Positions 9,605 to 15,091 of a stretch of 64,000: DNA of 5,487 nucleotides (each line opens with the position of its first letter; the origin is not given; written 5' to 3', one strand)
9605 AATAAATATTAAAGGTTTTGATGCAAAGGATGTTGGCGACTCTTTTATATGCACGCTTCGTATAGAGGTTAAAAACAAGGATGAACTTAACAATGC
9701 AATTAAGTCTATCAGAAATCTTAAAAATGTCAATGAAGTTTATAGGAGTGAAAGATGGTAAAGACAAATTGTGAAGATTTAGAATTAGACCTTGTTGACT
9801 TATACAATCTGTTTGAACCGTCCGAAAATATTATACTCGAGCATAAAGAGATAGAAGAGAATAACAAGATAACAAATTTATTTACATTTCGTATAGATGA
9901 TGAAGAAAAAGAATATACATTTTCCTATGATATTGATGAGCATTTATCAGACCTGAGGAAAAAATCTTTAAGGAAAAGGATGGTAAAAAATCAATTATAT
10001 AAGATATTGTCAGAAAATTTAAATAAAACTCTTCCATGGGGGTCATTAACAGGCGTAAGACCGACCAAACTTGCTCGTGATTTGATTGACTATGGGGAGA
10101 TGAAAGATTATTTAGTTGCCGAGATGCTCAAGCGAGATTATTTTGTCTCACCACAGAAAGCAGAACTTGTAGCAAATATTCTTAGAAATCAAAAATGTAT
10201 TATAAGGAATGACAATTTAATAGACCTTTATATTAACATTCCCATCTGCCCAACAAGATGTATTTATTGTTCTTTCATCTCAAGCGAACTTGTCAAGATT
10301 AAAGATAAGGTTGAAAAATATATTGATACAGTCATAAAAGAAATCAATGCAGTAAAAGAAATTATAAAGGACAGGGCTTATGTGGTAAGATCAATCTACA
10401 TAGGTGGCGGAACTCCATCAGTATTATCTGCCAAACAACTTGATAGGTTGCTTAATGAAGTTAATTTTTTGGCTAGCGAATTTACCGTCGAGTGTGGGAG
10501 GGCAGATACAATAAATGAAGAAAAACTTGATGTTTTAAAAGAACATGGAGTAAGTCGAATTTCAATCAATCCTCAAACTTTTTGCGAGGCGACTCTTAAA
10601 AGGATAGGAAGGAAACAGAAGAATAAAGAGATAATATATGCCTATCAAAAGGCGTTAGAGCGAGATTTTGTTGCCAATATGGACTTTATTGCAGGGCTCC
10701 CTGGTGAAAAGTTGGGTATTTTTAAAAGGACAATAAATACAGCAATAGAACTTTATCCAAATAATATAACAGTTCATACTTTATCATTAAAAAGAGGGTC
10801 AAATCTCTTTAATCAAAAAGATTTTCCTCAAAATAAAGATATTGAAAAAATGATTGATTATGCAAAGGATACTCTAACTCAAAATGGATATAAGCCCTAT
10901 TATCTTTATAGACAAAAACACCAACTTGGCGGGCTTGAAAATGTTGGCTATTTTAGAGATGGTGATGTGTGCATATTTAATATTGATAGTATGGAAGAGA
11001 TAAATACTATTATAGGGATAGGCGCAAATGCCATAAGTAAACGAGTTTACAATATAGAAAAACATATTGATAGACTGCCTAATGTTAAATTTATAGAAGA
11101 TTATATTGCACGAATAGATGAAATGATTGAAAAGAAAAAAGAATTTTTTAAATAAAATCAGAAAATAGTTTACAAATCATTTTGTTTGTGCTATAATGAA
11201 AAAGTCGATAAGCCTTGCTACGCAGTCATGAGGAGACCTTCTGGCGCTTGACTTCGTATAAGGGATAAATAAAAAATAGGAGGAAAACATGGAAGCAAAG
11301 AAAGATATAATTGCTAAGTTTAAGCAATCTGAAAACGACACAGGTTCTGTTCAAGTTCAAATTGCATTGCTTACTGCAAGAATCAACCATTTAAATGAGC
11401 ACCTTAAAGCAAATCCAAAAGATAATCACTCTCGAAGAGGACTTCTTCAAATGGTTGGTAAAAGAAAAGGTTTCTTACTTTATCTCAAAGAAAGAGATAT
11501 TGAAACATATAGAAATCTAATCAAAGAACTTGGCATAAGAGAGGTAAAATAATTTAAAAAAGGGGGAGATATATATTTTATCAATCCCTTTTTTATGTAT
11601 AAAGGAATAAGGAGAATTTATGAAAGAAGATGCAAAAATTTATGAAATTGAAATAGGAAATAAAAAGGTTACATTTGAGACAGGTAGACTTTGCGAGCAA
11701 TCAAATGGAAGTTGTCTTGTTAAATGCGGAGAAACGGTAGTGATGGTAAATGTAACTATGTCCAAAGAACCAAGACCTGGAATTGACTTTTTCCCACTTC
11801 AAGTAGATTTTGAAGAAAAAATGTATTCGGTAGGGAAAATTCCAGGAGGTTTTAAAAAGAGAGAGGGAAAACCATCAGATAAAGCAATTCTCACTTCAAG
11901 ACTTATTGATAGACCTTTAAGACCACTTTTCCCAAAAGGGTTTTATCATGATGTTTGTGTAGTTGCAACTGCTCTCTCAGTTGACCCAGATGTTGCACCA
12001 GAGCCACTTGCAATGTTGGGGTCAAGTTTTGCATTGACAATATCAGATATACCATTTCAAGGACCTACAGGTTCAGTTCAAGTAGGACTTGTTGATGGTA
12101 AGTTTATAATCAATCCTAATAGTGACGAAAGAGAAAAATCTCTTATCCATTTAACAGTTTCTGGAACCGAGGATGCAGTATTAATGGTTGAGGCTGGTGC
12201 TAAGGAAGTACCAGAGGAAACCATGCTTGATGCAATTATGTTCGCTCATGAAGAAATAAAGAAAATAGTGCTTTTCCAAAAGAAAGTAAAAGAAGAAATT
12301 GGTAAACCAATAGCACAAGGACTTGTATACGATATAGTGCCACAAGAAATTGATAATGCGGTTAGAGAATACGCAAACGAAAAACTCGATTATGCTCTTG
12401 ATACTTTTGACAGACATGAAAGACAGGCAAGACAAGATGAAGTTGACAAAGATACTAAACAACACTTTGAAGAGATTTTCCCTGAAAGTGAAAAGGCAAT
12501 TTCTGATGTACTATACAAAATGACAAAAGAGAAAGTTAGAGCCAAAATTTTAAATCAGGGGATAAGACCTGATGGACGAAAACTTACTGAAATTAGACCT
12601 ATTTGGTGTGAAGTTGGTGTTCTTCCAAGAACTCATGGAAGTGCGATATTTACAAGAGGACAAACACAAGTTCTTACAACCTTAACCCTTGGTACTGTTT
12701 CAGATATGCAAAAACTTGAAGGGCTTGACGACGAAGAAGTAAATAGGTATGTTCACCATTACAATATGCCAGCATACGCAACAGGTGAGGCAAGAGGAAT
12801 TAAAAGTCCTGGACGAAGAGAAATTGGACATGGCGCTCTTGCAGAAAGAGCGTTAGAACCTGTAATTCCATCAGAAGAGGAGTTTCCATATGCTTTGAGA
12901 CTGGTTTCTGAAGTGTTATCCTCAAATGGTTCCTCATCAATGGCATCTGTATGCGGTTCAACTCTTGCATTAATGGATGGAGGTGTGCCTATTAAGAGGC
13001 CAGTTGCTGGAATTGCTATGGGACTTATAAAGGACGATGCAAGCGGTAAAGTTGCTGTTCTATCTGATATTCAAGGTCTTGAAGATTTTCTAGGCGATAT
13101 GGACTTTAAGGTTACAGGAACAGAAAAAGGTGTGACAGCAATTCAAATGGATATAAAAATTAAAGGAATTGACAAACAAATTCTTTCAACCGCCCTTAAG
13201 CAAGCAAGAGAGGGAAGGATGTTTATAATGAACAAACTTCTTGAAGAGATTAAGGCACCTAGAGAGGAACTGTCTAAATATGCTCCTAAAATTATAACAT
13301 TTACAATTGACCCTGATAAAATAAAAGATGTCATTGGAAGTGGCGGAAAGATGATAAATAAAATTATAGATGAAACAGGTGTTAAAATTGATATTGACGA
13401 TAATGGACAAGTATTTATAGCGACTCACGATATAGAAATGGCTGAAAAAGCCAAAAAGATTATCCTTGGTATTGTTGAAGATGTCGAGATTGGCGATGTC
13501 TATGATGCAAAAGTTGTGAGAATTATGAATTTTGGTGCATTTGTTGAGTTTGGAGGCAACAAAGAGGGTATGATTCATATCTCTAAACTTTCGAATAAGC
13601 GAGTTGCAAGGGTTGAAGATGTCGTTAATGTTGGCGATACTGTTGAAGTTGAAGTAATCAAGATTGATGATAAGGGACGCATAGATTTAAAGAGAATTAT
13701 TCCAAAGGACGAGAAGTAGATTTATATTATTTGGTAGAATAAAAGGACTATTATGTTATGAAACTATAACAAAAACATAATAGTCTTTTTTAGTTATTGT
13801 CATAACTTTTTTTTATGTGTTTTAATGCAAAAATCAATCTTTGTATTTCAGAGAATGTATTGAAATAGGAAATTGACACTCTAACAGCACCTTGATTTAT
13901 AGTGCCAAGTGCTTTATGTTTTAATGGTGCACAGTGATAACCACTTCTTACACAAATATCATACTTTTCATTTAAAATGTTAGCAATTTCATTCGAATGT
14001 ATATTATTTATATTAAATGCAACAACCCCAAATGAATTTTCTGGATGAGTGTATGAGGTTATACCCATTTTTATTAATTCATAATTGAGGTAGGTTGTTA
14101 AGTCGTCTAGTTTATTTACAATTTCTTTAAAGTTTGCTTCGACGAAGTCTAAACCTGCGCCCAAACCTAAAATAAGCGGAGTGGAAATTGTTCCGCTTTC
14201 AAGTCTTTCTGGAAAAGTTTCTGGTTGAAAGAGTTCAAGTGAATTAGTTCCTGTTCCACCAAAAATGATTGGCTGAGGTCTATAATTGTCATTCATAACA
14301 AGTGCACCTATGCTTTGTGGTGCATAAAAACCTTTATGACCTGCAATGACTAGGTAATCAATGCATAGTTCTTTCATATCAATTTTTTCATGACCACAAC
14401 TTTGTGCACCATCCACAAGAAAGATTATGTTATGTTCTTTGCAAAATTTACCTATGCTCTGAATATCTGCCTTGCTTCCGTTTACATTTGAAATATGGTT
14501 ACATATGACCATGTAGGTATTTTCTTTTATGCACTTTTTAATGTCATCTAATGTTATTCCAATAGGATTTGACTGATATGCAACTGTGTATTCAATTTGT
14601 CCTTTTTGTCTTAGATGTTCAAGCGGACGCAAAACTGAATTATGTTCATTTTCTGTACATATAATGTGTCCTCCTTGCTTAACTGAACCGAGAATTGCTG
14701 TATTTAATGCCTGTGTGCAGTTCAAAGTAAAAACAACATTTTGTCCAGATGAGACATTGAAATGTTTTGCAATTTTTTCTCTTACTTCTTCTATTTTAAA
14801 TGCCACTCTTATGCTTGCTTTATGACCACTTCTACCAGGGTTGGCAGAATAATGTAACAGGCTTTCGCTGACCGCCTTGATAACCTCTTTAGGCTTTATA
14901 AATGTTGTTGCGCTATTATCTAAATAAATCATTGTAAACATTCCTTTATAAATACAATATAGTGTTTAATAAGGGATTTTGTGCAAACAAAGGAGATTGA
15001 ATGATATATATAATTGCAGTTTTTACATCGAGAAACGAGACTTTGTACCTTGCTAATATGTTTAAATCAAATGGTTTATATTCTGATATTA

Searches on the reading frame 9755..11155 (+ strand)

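Call 46: search_protein_families(library=ncbifam, proteins=[window:9755-11155:+], max_evalue=0.00001)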
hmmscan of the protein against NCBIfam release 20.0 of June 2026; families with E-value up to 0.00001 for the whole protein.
window:9755-11155:+ (466 aa): 22 families
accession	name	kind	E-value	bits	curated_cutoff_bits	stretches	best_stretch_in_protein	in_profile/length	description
TIGR03994.1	rSAM_HemZ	equivalog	6.4e-134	447.1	321.4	1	74-464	1-400/401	coproporphyrinogen dehydrogenase HemZ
NF006060.0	PRK08207.1-3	equivalog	1.6e-116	390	653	1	2-465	5-472/477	coproporphyrinogen III oxidase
NF006064.0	PRK08207.2-2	equivalog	7.3e-113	378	504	1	1-465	2-459/465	coproporphyrinogen III oxidase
NF006061.0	PRK08207.1-4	equivalog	1.3e-97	327.7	702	1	26-463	42-491/501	coproporphyrinogen III oxidase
NF006063.0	PRK08207.2-1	equivalog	6.6e-95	318.7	1074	1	47-463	84-511/518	coproporphyrinogen III oxidase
NF006062.0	PRK08207.1-5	equivalog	1.4e-91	307.7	1007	1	69-464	61-470/476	coproporphyrinogen III oxidase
NF006065.0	PRK08207.2-4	equivalog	1.6e-78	264.9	922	1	70-454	84-479/484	coproporphyrinogen III oxidase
NF006059.0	PRK08207.1-1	equivalog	4.6e-77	259.8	1012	1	21-450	34-476/496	coproporphyrinogen III oxidase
NF006066.0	PRK08207.2-5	equivalog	2.4e-75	254.1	1117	1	69-436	101-478/518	coproporphyrinogen III oxidase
TIGR00539.1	hemN_rel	equivalog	8.4e-40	137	205.4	1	158-385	3-232/361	radical SAM family heme chaperone HemW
NF006067.1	PRK08208.1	equivalog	1.4e-39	136.3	380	1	153-386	33-269/427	STM4012 family radical SAM protein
TIGR04107.1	rSAM_HutW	equivalog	7.3e-35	120.6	400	1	156-355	41-242/419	heme anaerobic degradation radical SAM methyltransferase ChuW/HutW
TIGR00538.1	hemN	equivalog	8.1e-28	97.4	324.95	1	151-380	45-281/454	oxygen-independent coproporphyrinogen III oxidase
NF005133.0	PRK06582.1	equivalog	1.2e-26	93.7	597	1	153-431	9-279/390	coproporphyrinogen III oxidase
NF004567.0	PRK05904.1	equivalog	1.8e-26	93.2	355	1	153-384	4-233/353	coproporphyrinogen III oxidase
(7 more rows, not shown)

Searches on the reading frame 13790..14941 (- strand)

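Call 28: search_protein_families(library=ncbifam, proteins=[window:13790-14941:-])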
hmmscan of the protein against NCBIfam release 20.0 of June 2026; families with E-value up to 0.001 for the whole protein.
window:13790-14941:- (383 aa): 48 families (the best 25 are shown)
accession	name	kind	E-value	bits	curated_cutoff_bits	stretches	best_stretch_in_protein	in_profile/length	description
TIGR01977.1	am_tr_V_EF2568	hypoth_equivalog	1.4e-116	389.6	377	1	5-376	1-376/376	cysteine desulfurase family protein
NF040779.1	Sec_lyase_SclA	exception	2.2e-73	247.3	525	1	5-376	1-376/378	selenocysteine lyase SclA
TIGR01979.1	sufS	subfamily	7.4e-73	245.7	475.1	1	4-380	19-402/403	SufS family cysteine desulfurase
NF006791.0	PRK09295.1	equivalog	8.1e-50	170.1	661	1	4-378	24-403/406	cysteine desulfurase SufS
TIGR03392.1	FeS_syn_CsdA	equivalog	2.4e-49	168.5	493.6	1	4-375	17-391/398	cysteine desulfurase CsdA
NF008126.0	PRK10874.1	equivalog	7.2e-49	167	607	1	4-374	20-393/401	cysteine desulfurase CsdA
NF041166.1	f2_encap_cargo1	exception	8.7e-49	167.1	800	1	4-375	246-622/623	family 2A encapsulin nanocompartment cargo protein cysteine desulfurase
TIGR03235.1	DNA_S_dndA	equivalog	4.4e-46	157.8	480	1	6-341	1-328/353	cysteine desulfurase DndA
TIGR03402.1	FeS_nifS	equivalog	2.7e-45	154.8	530.75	1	5-377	1-370/379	cysteine desulfurase NifS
TIGR01976.1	am_tr_V_VC1184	hypoth_equivalog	4.4e-41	141.5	352.35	1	4-373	19-401/401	cysteine desulfurase-like protein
TIGR02006.1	IscS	equivalog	1.2e-39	136.5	643.2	1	3-367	3-365/402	IscS subfamily cysteine desulfurase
NF010611.0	PRK14012.1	equivalog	3.5e-39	134.9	548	1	4-370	6-372/406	IscS subfamily cysteine desulfurase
TIGR03403.1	nifS_epsilon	equivalog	3.2e-29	101.9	587.7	1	5-375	1-371/382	NifS family cysteine desulfurase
NF002806.0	PRK02948.1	subfamily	3e-25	89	304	1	4-379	1-374/381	IscS subfamily cysteine desulfurase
NF006810.0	PRK09331.1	subfamily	8.4e-17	61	301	1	50-379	67-391/397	Sep-tRNA:Cys-tRNA synthetase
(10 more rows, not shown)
